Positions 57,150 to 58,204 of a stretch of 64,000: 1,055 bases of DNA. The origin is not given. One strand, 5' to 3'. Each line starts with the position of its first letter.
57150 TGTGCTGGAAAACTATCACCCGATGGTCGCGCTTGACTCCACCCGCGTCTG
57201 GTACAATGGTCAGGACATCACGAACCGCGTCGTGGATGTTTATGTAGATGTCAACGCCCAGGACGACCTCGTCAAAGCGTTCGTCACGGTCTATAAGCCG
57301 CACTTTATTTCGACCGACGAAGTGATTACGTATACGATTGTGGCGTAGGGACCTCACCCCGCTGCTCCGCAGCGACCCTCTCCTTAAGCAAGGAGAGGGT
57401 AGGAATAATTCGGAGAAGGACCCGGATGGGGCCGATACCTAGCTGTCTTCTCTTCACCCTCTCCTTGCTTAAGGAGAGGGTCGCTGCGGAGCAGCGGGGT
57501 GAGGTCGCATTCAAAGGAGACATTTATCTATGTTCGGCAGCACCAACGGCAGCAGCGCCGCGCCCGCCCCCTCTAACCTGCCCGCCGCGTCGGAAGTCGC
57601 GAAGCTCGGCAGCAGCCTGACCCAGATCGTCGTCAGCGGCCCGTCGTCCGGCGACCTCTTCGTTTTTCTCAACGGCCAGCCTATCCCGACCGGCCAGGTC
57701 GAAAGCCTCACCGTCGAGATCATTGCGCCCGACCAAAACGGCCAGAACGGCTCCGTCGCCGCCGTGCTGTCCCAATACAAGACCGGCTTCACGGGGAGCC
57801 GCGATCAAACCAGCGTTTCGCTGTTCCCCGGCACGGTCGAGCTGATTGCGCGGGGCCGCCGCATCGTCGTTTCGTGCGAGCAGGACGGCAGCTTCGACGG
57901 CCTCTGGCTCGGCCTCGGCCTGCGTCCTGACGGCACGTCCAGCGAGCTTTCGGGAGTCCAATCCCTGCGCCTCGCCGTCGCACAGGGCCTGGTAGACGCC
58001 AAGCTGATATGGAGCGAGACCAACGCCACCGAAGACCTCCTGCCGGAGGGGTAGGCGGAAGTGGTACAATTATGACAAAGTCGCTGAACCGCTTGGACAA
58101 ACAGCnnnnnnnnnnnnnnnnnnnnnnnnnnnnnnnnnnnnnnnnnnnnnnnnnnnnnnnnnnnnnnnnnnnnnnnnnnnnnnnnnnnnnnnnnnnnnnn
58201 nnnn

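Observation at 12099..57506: Family A palindromic elements: the arms differ between copies but stay perfectly self-complementary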

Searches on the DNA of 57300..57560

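Call 91: search_rna_families(source=window, start=57300, end=57560, threshold=evalue, max_evalue=1)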
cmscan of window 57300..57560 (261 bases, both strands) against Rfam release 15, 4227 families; matches with E-value up to 1: 4.
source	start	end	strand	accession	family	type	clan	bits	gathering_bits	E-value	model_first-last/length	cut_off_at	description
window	57367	57489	-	RF04171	MIR1509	Gene; miRNA;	-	41.2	87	3.4e-07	1-121/121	no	MIR1509 microRNA precursor family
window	57367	57489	+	RF04171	MIR1509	Gene; miRNA;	-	40.2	87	6.2e-07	1-121/121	no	MIR1509 microRNA precursor family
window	57355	57504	-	RF03302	mir-6133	Gene; miRNA;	-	35.8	79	1.8e-05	1-104/104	no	mir-6133 microRNA precursor family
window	57388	57468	+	RF03261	mir-1759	Gene; miRNA;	-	17.4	58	0.95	1-75/75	no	mir-1759 microRNA precursor family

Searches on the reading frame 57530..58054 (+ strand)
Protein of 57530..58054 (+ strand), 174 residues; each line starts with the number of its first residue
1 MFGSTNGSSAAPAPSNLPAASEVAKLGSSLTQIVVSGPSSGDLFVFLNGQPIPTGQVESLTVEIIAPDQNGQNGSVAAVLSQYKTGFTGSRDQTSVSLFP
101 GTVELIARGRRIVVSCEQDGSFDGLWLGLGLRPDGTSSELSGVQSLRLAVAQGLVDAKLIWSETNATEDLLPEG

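Call 13: search_protein_families(library=pfam, proteins=[window:57530-58054:+])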
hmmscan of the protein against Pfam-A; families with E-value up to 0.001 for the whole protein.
window:57530-58054:+ (174 aa): 0 families

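Call 60: find_homologous_proteins(query=window:57530-58054:+, max_evalue=1e-10)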
Query window:57530-58054:+ (174 aa): 87 proteins with E <= 1e-10 among 568 candidates.
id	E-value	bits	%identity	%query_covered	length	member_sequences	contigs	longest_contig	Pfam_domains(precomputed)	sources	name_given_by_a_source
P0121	1.2e-104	365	100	100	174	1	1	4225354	-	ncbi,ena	-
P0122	2.2e-86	306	84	100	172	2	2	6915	-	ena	-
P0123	2.2e-85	302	83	99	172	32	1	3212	-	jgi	-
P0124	1.0e-84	300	83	99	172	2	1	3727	-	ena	-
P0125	2.1e-84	299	82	99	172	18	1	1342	-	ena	-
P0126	4.7e-84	298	82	99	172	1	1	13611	-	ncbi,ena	-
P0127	5.5e-83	295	80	99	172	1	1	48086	-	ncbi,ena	-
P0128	6.1e-83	294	82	100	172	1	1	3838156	-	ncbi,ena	-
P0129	5.6e-82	291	81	99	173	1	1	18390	-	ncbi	ncbi:MAG: hypothetical protein ACRYFS_12515 [Janthinobacterium lividum]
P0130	1.3e-81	290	82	99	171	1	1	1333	-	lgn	-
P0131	1.0e-80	287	81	99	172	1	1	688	-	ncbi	-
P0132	1.2e-80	287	79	99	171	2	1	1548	-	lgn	-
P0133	1.3e-80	287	81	99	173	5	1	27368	-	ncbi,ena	-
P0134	2.9e-80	286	76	100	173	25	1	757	-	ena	-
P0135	4.0e-80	285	79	100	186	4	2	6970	-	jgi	jgi:hypothetical protein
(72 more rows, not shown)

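Call 61: find_encoding_contigs(protein=P0121, flank=10000, max_places=2)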
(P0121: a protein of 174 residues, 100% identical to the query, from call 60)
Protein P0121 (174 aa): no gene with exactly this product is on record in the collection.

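Call 62: find_encoding_contigs(protein=P0122, flank=3000, max_places=3)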
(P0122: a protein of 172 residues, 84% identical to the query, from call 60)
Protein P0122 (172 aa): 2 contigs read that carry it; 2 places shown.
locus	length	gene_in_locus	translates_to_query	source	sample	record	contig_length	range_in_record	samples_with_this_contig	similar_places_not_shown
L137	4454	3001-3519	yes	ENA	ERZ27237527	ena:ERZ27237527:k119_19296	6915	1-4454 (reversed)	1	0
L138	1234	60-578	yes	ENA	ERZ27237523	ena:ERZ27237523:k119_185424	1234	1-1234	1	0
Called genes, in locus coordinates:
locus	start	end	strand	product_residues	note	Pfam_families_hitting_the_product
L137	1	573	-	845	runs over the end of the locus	PF17764:PriA_3primeBD, PF04851:ResIII, PF00270:DEAD, PF18319:Zn_ribbon_PriA, PF00271:Helicase_C, PF18074:PriA_C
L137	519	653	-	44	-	-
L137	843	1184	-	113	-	PF20586:DUF6788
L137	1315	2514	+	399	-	-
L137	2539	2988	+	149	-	-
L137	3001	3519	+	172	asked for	-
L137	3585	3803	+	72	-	-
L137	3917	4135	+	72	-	-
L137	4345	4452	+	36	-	?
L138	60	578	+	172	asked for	-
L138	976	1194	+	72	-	-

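Call 63: find_encoding_contigs(protein=P0128, flank=3000, max_places=2)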
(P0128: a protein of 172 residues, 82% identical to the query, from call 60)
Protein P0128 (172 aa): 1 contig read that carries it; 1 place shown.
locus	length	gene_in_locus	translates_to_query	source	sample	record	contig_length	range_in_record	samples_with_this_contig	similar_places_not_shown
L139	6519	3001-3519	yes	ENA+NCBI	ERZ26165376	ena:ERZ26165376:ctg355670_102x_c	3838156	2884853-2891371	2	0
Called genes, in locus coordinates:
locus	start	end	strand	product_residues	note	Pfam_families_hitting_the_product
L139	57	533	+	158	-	-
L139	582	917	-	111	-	PF20586:DUF6788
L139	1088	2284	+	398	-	-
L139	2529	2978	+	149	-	-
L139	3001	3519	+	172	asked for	-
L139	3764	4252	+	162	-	-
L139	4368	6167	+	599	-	PF09992:NAGPA, PF02369:Big_1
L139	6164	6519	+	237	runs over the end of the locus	PF01966:HD (weak)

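Call 66: list_cluster_members(proteins=[P0121])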
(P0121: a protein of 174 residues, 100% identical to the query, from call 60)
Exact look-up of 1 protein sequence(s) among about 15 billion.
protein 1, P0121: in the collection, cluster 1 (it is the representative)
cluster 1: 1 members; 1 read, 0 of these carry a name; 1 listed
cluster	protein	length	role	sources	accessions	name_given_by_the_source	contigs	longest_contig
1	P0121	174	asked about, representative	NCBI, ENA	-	-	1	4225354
